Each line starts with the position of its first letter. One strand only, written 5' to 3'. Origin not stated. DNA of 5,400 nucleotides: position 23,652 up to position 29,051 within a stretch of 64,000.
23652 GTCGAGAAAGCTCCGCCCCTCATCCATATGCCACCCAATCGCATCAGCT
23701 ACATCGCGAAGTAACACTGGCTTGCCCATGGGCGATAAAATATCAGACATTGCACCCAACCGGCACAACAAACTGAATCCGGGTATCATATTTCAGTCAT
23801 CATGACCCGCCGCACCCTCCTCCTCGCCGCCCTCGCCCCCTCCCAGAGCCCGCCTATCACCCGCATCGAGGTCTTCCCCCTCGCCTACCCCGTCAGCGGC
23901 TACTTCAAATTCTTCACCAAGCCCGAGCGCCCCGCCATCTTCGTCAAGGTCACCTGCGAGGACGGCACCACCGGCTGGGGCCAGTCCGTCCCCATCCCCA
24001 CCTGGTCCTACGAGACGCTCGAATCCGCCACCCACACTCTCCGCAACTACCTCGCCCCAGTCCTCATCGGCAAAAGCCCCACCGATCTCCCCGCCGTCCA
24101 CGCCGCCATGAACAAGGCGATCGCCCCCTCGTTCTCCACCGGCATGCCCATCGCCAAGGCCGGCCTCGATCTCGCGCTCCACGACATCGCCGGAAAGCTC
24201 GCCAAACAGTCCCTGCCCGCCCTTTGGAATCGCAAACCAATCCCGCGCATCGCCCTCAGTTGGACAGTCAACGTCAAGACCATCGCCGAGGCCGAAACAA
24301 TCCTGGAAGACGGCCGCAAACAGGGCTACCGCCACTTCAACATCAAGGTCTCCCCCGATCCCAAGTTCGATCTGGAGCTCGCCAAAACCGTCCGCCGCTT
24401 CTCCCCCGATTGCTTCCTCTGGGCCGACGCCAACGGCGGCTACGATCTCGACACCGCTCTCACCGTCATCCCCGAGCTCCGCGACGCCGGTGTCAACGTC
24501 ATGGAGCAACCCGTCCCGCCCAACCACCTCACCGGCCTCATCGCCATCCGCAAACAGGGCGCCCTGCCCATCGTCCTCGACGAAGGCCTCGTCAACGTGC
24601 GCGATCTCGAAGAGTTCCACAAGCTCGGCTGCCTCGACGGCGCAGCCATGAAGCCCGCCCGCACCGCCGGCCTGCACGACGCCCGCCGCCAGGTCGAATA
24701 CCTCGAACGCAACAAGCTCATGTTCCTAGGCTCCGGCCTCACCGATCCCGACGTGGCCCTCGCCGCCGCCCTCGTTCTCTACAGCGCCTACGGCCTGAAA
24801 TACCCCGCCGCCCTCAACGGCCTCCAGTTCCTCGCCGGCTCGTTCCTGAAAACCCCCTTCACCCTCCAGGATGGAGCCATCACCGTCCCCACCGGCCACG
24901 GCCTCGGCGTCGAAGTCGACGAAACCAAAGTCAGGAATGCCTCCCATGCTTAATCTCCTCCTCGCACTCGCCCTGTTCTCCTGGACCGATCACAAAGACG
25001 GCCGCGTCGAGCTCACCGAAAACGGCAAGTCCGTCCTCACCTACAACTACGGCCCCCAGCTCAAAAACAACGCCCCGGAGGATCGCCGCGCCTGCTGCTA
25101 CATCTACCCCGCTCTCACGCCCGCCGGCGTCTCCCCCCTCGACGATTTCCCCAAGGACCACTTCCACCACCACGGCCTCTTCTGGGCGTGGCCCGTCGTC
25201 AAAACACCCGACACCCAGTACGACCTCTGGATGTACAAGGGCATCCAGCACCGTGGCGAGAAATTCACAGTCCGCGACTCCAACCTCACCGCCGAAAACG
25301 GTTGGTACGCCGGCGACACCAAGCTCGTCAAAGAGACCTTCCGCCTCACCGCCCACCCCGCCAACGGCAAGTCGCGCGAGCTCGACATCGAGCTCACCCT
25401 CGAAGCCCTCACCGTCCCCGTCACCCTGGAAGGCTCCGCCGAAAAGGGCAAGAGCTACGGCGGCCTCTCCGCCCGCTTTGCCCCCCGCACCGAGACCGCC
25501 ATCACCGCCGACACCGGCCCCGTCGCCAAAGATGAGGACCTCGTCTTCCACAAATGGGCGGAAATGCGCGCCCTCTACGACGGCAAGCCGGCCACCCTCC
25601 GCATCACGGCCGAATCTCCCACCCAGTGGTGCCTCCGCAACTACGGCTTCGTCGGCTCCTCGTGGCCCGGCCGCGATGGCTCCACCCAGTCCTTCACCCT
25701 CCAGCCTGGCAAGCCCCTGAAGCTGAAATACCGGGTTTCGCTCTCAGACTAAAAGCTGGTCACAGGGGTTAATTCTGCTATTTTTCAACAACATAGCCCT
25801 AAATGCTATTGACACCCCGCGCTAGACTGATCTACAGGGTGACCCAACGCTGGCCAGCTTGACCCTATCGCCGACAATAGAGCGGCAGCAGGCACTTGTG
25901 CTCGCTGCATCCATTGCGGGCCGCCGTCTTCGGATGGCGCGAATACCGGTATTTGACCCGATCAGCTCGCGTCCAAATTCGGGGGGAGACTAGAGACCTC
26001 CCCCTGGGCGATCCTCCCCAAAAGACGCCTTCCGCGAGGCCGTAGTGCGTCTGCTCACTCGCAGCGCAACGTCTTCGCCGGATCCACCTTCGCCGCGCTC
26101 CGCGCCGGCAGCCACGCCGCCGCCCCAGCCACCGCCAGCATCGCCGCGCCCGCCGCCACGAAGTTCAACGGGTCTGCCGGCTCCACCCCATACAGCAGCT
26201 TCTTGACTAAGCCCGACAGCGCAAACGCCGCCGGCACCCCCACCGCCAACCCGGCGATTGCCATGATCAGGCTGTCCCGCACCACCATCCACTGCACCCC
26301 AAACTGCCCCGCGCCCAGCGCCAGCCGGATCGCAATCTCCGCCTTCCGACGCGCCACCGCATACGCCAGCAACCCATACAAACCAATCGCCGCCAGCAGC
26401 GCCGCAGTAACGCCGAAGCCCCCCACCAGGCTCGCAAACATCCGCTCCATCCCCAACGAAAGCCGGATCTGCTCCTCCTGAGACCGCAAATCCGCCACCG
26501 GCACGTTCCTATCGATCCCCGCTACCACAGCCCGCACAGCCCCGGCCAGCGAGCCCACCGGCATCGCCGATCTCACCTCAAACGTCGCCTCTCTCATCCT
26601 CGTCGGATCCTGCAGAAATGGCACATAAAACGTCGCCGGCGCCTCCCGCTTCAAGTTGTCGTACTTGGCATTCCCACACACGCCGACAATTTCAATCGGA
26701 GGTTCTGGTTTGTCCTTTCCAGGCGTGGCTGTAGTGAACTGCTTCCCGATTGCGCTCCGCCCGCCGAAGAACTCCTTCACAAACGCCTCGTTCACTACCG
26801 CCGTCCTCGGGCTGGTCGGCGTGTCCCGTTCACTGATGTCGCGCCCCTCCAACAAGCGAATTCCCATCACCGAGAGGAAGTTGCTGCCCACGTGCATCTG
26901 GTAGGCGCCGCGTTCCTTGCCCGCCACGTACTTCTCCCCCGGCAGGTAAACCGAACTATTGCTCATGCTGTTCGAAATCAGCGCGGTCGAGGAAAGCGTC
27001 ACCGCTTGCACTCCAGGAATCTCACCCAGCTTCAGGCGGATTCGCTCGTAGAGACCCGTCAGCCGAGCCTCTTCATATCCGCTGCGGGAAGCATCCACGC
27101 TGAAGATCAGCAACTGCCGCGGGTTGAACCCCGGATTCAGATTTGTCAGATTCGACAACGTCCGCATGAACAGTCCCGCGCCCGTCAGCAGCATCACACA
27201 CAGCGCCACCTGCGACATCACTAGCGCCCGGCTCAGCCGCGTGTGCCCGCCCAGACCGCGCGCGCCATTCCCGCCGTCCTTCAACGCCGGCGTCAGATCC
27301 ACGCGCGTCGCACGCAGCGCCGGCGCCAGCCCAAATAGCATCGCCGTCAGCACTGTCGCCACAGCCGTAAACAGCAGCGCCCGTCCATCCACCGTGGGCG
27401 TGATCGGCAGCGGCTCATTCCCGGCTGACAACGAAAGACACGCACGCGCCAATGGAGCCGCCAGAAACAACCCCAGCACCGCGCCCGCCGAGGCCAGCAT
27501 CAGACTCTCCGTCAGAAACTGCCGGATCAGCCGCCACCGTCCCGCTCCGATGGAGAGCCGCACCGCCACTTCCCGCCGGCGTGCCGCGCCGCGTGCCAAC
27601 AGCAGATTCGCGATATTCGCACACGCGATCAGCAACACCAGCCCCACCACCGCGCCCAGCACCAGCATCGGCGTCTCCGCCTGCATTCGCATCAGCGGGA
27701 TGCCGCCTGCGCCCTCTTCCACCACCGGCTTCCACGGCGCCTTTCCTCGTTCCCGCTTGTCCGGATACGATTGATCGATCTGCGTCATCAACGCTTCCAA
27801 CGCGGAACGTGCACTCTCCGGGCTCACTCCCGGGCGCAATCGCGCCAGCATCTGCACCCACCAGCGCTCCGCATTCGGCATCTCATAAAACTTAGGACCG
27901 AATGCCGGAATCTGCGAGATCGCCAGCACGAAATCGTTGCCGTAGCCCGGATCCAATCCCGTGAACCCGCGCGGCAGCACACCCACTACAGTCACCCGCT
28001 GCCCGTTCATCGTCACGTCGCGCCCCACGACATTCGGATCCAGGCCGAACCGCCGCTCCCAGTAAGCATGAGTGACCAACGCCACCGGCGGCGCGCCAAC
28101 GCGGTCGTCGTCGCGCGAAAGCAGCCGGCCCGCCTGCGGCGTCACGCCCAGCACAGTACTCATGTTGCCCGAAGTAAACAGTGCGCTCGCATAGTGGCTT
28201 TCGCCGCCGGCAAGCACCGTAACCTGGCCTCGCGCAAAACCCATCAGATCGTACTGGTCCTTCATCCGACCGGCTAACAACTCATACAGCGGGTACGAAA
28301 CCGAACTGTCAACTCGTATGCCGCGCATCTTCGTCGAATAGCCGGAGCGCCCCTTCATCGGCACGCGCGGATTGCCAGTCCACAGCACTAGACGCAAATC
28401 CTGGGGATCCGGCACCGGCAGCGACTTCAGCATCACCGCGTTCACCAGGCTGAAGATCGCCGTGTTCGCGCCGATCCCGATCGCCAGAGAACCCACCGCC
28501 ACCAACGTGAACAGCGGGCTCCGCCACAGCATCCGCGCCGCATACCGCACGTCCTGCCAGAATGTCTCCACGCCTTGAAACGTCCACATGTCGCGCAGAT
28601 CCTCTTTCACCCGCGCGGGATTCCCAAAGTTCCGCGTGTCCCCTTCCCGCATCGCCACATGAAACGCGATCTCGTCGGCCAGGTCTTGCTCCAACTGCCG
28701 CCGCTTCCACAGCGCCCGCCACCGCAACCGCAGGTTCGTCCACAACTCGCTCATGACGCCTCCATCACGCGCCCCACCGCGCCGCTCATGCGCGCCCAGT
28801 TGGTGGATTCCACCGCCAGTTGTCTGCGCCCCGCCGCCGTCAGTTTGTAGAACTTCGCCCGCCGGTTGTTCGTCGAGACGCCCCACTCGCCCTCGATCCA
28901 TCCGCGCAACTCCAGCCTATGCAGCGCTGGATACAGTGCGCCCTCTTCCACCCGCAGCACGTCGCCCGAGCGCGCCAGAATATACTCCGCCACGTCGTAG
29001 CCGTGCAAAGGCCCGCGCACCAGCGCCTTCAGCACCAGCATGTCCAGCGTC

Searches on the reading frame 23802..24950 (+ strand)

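Call 26: search_protein_families(library=pfam, proteins=[window:23802-24950:+], max_evalue=0.0001)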
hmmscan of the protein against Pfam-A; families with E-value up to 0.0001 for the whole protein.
window:23802-24950:+ (383 aa): 2 families
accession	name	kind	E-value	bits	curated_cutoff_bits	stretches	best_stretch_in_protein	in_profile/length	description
PF13378.12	MR_MLE_C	-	1e-35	123.9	29.4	1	172-375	11-218/219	Enolase C-terminal domain-like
PF02746.21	MR_MLE_N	-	6.4e-16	59.1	22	1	38-141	21-115/117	Mandelate racemase / muconate lactonizing enzyme, N-terminal domain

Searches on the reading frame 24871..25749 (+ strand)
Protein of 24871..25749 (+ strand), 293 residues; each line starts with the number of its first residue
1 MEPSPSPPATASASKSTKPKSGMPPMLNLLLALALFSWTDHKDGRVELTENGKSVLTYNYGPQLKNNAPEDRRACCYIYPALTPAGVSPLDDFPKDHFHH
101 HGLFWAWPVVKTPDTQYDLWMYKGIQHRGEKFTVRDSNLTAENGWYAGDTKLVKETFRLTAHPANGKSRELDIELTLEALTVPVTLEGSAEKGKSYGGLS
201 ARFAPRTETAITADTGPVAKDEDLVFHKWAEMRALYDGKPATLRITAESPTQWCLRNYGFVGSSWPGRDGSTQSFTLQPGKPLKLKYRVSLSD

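Call 29: search_protein_families(library=pfam, proteins=[window:24871-25749:+], max_evalue=0.0001)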
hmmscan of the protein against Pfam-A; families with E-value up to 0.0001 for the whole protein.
window:24871-25749:+ (293 aa): 1 family
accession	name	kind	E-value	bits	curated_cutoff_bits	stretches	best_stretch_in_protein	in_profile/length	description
PF14100.11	DUF6807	-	3.4e-32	112.5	27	1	46-292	2-256/270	Family of unknown function (DUF6807)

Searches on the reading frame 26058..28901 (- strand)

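Call 26: search_protein_families(library=pfam, proteins=[window:26058-28901:-], max_evalue=0.0001)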
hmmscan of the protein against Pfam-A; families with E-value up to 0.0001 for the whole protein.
window:26058-28901:- (948 aa): 2 families
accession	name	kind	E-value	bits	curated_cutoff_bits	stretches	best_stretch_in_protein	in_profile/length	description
PF12704.14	MacB_PCD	-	3.1e-33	116.2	27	2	132-371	1-207/207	MacB-like periplasmic core domain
PF02687.27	FtsX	-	1.2e-27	96.8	25.5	2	418-534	3-118/120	FtsX-like permease C-terminal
